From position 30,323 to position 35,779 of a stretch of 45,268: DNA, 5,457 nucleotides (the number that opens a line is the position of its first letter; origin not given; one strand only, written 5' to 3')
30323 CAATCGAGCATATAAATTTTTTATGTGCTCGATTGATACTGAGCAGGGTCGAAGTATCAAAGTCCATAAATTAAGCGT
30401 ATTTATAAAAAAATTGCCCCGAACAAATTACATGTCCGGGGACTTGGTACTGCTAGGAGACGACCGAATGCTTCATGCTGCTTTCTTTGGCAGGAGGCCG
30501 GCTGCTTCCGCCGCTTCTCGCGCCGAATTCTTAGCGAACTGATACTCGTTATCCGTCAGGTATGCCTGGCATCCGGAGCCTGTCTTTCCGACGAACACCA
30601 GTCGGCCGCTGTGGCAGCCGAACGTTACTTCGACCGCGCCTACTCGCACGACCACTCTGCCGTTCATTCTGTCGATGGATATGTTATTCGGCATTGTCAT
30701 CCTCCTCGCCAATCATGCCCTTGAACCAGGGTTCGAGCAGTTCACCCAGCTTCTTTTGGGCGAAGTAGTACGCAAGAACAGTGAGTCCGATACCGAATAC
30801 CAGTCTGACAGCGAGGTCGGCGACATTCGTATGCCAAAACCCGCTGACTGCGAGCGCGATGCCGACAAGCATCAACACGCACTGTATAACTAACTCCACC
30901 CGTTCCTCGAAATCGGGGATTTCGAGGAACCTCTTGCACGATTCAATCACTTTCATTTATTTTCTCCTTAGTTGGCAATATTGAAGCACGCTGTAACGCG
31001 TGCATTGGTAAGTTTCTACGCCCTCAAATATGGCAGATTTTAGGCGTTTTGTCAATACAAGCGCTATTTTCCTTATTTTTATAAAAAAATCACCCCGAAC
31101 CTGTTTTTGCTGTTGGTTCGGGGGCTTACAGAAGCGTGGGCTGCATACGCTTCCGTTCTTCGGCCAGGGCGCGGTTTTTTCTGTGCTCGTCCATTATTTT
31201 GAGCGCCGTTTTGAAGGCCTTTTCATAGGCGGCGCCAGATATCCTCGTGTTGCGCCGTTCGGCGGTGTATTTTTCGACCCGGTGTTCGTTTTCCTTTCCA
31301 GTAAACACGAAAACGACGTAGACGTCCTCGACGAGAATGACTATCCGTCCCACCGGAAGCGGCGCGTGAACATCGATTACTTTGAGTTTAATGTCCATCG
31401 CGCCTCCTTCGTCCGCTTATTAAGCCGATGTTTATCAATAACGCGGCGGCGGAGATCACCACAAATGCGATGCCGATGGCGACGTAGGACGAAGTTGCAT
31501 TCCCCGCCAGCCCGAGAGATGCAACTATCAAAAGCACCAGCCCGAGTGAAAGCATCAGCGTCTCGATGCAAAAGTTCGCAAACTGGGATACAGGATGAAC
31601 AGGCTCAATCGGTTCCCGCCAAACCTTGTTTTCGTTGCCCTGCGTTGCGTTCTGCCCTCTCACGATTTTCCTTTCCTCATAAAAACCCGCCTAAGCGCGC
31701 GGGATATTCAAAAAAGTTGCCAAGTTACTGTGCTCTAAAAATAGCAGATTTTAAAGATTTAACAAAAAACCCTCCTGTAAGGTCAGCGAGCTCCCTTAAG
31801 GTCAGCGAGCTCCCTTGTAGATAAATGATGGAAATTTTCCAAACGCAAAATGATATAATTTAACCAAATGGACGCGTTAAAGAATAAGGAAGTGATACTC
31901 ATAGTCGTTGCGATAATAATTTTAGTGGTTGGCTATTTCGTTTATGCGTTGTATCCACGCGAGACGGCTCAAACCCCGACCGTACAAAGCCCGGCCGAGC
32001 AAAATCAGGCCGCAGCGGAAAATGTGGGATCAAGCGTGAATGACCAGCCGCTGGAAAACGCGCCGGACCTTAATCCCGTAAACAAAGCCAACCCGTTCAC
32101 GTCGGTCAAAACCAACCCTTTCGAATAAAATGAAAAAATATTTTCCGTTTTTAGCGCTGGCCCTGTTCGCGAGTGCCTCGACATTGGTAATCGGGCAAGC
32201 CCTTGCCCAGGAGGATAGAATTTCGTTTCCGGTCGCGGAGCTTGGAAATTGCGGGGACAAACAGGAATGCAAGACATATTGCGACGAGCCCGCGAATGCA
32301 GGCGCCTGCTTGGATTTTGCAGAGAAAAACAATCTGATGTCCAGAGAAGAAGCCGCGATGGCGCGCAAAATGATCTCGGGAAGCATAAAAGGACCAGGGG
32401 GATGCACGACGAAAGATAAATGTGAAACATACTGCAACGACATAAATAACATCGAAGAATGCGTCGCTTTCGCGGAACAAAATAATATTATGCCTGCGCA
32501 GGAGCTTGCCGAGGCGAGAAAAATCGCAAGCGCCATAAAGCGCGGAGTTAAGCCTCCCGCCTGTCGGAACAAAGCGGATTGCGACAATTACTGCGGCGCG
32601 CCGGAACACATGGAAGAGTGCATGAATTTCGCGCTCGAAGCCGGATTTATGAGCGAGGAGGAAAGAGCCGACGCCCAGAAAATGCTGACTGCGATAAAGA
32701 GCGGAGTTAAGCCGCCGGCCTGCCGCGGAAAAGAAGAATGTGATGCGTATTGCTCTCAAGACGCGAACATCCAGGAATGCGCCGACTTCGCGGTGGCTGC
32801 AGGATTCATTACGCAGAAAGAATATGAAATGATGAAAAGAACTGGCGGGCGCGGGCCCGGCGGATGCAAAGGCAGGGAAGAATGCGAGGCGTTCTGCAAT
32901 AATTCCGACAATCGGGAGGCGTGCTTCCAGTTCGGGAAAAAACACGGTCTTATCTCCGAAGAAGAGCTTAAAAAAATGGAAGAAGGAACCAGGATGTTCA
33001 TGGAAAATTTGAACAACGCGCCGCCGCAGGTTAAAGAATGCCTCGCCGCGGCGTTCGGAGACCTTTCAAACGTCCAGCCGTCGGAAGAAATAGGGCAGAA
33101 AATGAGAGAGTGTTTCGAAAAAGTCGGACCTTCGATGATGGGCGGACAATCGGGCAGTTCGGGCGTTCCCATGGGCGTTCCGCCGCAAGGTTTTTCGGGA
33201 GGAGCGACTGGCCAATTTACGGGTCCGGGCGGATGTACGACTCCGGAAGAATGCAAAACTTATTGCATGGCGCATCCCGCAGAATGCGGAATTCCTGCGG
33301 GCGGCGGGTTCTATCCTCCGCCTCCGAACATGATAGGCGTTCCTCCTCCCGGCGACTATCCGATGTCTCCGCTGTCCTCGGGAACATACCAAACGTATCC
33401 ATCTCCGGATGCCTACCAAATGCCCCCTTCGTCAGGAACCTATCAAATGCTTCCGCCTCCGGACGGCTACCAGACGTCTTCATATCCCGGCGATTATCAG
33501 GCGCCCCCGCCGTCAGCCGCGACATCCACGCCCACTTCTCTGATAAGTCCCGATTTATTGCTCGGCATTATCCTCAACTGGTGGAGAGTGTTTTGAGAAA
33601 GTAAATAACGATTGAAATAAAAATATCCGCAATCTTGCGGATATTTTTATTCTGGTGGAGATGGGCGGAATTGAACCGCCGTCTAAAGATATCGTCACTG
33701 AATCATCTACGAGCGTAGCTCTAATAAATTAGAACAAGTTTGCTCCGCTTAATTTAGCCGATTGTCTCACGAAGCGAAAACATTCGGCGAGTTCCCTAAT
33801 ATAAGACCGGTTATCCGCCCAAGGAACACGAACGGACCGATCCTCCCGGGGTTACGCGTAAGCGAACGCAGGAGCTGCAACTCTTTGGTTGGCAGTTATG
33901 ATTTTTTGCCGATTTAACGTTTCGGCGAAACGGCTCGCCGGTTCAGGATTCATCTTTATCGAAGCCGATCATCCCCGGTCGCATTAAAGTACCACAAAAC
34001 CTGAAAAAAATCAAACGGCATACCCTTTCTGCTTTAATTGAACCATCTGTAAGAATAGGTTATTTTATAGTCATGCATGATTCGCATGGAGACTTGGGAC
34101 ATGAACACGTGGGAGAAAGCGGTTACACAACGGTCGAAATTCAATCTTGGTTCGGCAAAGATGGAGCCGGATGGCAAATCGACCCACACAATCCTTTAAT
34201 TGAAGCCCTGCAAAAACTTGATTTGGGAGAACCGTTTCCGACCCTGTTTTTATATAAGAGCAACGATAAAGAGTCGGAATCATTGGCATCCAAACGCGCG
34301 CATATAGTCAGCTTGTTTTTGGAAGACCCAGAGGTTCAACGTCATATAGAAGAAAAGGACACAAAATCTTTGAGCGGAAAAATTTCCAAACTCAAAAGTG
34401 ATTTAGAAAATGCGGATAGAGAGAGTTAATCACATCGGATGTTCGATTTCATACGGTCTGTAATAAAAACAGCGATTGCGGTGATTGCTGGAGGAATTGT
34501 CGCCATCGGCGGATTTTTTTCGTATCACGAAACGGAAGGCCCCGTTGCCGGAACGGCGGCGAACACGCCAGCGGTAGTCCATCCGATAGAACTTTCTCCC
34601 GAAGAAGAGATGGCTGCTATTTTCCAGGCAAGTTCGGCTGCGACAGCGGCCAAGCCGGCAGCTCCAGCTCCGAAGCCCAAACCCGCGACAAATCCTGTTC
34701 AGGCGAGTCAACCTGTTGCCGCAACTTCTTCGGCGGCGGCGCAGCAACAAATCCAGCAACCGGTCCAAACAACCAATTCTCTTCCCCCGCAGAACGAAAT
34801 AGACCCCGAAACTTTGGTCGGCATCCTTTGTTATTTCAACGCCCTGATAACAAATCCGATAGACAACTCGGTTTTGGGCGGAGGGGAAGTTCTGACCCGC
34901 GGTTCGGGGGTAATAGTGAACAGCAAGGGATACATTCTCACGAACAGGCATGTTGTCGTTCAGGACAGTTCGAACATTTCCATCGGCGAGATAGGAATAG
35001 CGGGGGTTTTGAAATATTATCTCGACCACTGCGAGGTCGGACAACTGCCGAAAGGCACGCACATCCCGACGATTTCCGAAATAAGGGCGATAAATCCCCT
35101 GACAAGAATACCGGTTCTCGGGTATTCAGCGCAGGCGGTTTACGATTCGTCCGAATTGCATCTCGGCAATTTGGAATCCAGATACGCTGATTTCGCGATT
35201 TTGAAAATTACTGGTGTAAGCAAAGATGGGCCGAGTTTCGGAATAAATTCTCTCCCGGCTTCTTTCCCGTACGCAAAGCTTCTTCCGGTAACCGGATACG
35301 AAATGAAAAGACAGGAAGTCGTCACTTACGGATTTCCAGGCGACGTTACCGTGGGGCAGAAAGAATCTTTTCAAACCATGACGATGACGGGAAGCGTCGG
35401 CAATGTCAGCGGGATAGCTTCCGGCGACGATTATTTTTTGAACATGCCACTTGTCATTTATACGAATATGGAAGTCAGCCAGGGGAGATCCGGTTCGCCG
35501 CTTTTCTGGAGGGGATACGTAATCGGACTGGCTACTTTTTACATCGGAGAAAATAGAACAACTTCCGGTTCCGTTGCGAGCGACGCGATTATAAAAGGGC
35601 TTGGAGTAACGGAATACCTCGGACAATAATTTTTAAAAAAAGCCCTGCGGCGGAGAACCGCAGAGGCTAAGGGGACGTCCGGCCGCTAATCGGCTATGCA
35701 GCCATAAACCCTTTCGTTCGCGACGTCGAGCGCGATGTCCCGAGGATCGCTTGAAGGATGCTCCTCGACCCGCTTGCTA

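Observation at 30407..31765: Tandem pair of paralogous two-gene modules: a small 2-TM protein translationally coupled to a small soluble protein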

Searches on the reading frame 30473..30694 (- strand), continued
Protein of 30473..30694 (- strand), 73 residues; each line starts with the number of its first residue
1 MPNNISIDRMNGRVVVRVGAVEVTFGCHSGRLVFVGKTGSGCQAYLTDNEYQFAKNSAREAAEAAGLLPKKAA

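Call 93: search_protein_families(library=ncbifam, proteins=[window:30473-30694:-, P0010, L017:825-1202:+], max_evalue=0.01)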
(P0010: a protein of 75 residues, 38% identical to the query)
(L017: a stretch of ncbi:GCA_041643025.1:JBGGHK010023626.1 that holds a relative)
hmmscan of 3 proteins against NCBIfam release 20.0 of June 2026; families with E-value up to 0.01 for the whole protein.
window:30473-30694:- (73 aa): 0 families

P0010 (75 aa): 0 families

L017:825-1202:+ (125 aa): 0 families

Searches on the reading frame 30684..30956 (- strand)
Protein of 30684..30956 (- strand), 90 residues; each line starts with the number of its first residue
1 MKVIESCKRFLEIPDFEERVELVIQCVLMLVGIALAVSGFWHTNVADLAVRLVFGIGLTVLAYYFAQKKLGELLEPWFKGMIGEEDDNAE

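Call 5: search_protein_families(library=pfam, proteins=[window:30684-30956:-], max_evalue=10)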
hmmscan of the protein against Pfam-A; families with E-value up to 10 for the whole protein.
window:30684-30956:- (90 aa): 4 families
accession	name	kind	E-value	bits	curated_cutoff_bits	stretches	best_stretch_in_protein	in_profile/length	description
PF02411.20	MerT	-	0.0082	16.6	32.9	1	25-70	24-69/116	MerT mercuric transport protein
PF10177.14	DUF2371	-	0.031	15.1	22.9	1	22-44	44-66/143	Uncharacterised conserved protein (DUF2371)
PF15807.10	MAP17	-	0.075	13.5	29.6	1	58-82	12-36/122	Membrane-associated protein 117 kDa, PDZK1-interacting protein 1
PF11127.14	YgaP-like_TM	-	2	9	25.3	1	46-83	8-40/66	Inner membrane protein YgaP-like, transmembrane domain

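Call 11: search_protein_families(library=phrogs, proteins=[window:30684-30956:-], max_evalue=1)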
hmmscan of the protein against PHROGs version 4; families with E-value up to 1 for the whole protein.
window:30684-30956:- (90 aa): 1 family
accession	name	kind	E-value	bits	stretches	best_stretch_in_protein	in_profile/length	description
phrog_19177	-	unknown function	0.4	11.3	0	48-80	11-44/53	-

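Call 12: search_protein_families(library=padloc, proteins=[window:30684-30956:-], max_evalue=1)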
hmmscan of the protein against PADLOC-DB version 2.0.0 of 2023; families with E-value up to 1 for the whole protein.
window:30684-30956:- (90 aa): 1 family
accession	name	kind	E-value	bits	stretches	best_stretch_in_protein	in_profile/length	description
PDLC00709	Effector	-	0.051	11.3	1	3-69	17-82/236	2TM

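Call 93: search_protein_families(library=ncbifam, proteins=[window:30684-30956:-], max_evalue=0.01)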
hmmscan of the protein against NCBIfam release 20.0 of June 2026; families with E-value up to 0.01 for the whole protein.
window:30684-30956:- (90 aa): 1 family
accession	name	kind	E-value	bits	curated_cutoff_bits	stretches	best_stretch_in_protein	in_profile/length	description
NF010314.2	PRK13751.2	equivalog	0.0029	17.7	150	1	25-70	24-69/116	mercuric ion transporter MerT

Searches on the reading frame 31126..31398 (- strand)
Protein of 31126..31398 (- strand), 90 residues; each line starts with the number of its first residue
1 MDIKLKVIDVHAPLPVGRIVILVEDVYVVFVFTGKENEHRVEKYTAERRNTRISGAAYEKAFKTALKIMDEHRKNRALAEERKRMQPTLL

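Call 5: search_protein_families(library=pfam, proteins=[window:31126-31398:-], max_evalue=10)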
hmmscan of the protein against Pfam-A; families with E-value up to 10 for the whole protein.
window:31126-31398:- (90 aa): 0 families

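Call 10: find_homologous_proteins(query=window:31126-31398:-, max_evalue=0.01)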
Query window:31126-31398:- (90 aa): 1 proteins with E <= 0.01 among 4 candidates.
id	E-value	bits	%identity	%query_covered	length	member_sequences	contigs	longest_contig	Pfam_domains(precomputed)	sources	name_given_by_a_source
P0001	8.8e-51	187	100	100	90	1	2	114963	-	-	-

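Call 11: search_protein_families(library=phrogs, proteins=[window:31126-31398:-], max_evalue=1)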
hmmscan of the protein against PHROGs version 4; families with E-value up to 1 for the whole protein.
window:31126-31398:- (90 aa): 3 families
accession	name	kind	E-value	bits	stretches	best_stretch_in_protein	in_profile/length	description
phrog_34690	-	unknown function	0.011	16.3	1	23-72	28-75/203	-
phrog_14114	-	head and packaging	0.065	14.2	1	38-84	101-147/163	head scaffolding protein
phrog_11451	-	transcription regulation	0.14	13.6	1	31-75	56-95/98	CI-like repressor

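Call 12: search_protein_families(library=padloc, proteins=[window:31126-31398:-], max_evalue=1)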
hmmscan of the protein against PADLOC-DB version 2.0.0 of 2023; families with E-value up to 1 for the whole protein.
window:31126-31398:- (90 aa): 0 families

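Call 13: find_encoding_contigs(protein=window:31126-31398:-, flank=10000, max_places=10)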
Protein window:31126-31398:- (90 aa): 2 contigs read that carry it; 2 places shown.
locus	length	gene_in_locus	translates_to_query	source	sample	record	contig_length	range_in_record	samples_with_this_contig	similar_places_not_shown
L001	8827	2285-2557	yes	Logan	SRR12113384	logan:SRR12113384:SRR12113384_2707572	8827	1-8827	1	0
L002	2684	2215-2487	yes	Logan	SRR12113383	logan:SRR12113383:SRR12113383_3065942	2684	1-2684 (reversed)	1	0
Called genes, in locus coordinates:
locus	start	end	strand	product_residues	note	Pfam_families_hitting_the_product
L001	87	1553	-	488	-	-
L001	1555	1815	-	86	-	-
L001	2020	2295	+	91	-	-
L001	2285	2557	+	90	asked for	-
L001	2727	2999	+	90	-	-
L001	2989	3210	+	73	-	-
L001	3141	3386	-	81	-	-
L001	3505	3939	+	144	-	PF05198:IF3_N, PF00707:IF3_C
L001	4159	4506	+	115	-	PF00453:Ribosomal_L20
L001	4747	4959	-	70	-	-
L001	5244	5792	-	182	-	PF00293:NUDIX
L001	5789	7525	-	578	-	PF14716:HHH_8, PF14520:HHH_5, PF14792:DNA_pol_B_palm (faint), PF14791:DNA_pol_B_thumb, PF02811:PHP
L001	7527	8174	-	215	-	PF07690:MFS_1, PF05977:MFS_3 (weak)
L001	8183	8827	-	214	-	?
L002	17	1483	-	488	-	-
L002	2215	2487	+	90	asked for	-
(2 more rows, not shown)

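Call 86: predict_structure(alignment_id=A8)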
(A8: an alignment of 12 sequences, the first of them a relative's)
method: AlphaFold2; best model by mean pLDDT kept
length: 90 residues; sequences in the alignment: 12
mean_pLDDT: 79.5   pTM: 0.67
mean pLDDT of the five models: 79.5, 79.2, 76.9, 74.5, 74.4
residues with pLDDT >= 90: 7; 70-90: 69; 50-70: 13; < 50: 1
segments of 3 or more residues with pLDDT < 50: none
pLDDT, mean of each block of 10 residues (from residue 1): 80 76 88 73 80 87 88 79 64
secondary structure, 60 per line:
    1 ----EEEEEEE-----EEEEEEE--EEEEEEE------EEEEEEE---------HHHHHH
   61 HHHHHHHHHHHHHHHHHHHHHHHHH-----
elements in order: E5-11 E17-23 E26-32 E39-45 H55-85

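Call 91: fold_search(model_id=the predicted structure, library=pdb)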
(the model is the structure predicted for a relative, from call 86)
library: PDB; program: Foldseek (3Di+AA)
matches with E <= 10: 350; with E <= 0.001: 0
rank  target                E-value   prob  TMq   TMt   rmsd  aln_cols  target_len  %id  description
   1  4d60_A                6.7e-01  0.72  0.39  0.24   8.9        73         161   15  Structure of a dimeric Plasmodium falciparum profilin mutant (released 2015-06-03)
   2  2iy2_A                6.7e-01  0.63  0.32  0.39   6.7        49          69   16  Crystal structure of the N-terminal dimer domain of E.coli DsbG (released 2007-07-17)
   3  6hr5                  7.1e-01  0.28  0.31  0.11   6.4        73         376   14  Structure of the S1_25 family sulfatase module of the rhamnosidase FA22250 from Formosa agariphila (released 2019-06-26)
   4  2h0i_A                8.0e-01  0.60  0.32  0.14   6.3        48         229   17  Crystal Structure of DsbG V216M mutant (released 2007-04-24)
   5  2h0g_A                8.4e-01  0.60  0.32  0.14   6.3        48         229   17  Crystal Structure of DsbG T200M mutant (released 2007-04-24)
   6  8ceo_p                8.9e-01  0.57  0.37  0.17   3.6        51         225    8  Yeast RNA polymerase II transcription pre-initiation complex with core Mediator and the +1 nucleosome (released 2023-03-08)
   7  5g1l_A                1.1e+00  0.54  0.32  0.14   6.3        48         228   17  A double mutant of DsbG engineered for denitrosylation (released 2016-05-25)
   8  5g1k_A                1.3e+00  0.47  0.32  0.14   6.3        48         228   17  A triple mutant of DsbG engineered for denitrosylation (released 2016-05-25)
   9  6kop_C                1.3e+00  0.08  0.21  0.02  16.1        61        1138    8  Mycobacterium tuberculosis initial transcription complex comprising sigma H and 5'-OH RNA of 9 nt (released 2020-03-11)
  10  3tdg                  1.4e+00  0.25  0.35  0.16  14.6        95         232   13  Structural and functional characterization of Helicobacter pylori DsbG (released 2011-11-09)
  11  6jcy_C                1.5e+00  0.10  0.19  0.02  13.6        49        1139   10  Mycobacterium tuberculosis RNA polymerase transcription initiation open complex with a chimeric ECF sigma factor sigH/ (released 2019-05-29)
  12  2h0h_B                1.6e+00  0.38  0.32  0.14   6.3        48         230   17  Crystal Structure of DsbG K113E mutant (released 2007-04-24)
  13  6a27_B                1.6e+00  0.30  0.35  0.17  10.5        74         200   20  Crystal structure of PprA W183R mutant form 1 (released 2018-12-26)
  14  7ui9_a                1.6e+00  0.30  0.36  0.11   6.6        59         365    8  Core Mediator-PICearly (Copy A) (released 2023-02-15)
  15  4exr                  1.7e+00  0.11  0.26  0.19   5.6        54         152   17  Crystal structure of a putative lipoprotein (CD1622) from Clostridium difficile 630 at 1.85 A resolution (released 2012-06-27)
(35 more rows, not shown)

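Call 93: search_protein_families(library=ncbifam, proteins=[window:31126-31398:-], max_evalue=0.01)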
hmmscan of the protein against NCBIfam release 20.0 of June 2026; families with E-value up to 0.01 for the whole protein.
window:31126-31398:- (90 aa): 0 families

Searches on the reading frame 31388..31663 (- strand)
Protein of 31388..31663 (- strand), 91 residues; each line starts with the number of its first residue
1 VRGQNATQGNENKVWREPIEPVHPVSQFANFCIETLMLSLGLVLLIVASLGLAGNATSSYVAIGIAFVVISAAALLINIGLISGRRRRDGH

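Call 5: search_protein_families(library=pfam, proteins=[window:31388-31663:-], max_evalue=10)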
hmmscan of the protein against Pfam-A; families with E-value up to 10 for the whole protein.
window:31388-31663:- (91 aa): 4 families
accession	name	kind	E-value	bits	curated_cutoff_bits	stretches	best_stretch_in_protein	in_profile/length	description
PF20990.2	DUF2207_C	-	0.023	14.8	33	1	28-83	135-190/247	Predicted membrane protein (DUF2207) C-terminal domain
PF00335.26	Tetraspanin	-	0.052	13.6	32.1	1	29-77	42-90/225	Tetraspanin family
PF07760.16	DUF1616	-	0.11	12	31.6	1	33-88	65-118/307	Protein of unknown function (DUF1616)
PF02656.20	DUF202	-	1.5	9.8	23.4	1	38-79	19-59/68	Domain of unknown function (DUF202)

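Call 11: search_protein_families(library=phrogs, proteins=[window:31388-31663:-], max_evalue=1)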
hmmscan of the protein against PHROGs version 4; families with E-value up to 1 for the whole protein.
window:31388-31663:- (91 aa): 1 family
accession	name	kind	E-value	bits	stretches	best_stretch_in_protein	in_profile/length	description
phrog_27850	-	unknown function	0.29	12.1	1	35-79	7-48/59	-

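Call 12: search_protein_families(library=padloc, proteins=[window:31388-31663:-], max_evalue=1)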
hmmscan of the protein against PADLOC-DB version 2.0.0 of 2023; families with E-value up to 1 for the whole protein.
window:31388-31663:- (91 aa): 1 family
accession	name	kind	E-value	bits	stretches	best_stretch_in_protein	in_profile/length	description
PDLC01382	Csx18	-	0.1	10.8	1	38-73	20-54/94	"CAS-I,CAS-III; associated"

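Call 93: search_protein_families(library=ncbifam, proteins=[window:31388-31663:-], max_evalue=0.01)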
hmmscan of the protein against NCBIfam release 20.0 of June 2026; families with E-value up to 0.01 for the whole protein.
window:31388-31663:- (91 aa): 0 families

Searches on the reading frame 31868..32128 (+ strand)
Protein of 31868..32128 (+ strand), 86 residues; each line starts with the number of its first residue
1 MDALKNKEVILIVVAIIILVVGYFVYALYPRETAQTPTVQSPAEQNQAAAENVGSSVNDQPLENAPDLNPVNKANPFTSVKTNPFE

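Call 15: search_protein_families(library=pfam, proteins=[window:31868-32128:+], max_evalue=0.001)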
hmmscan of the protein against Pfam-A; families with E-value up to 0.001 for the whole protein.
window:31868-32128:+ (86 aa): 1 family
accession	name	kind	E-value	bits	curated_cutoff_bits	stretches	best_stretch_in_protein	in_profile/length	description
PF05961.16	Chordopox_A13L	-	0.00042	21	24.1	1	10-47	4-41/69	Chordopoxvirus A13L protein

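Call 93: search_protein_families(library=ncbifam, proteins=[window:31868-32128:+], max_evalue=0.01)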
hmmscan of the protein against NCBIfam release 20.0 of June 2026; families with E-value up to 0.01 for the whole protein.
window:31868-32128:+ (86 aa): 1 family
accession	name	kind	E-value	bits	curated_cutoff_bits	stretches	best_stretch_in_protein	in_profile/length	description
TIGR03593.1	yidC_nterm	equivalog_domain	0.0018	17.9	58.25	1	7-84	2-82/363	membrane protein insertase YidC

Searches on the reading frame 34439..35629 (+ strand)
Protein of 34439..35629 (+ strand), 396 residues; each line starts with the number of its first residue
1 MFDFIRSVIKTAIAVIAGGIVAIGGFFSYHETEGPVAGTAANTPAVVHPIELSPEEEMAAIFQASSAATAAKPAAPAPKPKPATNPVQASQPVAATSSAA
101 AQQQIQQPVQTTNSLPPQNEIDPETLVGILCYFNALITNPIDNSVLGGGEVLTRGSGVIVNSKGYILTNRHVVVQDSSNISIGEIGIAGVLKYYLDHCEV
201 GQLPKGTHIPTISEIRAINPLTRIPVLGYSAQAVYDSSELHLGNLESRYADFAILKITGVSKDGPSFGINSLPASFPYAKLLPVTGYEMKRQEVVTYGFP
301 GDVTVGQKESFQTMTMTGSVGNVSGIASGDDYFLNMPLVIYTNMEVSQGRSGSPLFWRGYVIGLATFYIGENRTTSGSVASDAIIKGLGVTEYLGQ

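Call 15: search_protein_families(library=pfam, proteins=[window:34439-35629:+], max_evalue=0.001)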
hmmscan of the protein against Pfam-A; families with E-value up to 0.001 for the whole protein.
window:34439-35629:+ (396 aa): 2 families
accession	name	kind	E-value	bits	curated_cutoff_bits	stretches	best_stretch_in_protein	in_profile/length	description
PF13365.12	Trypsin_2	-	6e-11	43.7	27.6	1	155-364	1-144/144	Trypsin-like peptidase domain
PF00089.32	Trypsin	-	0.00033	21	20.6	0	156-183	28-55/220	Trypsin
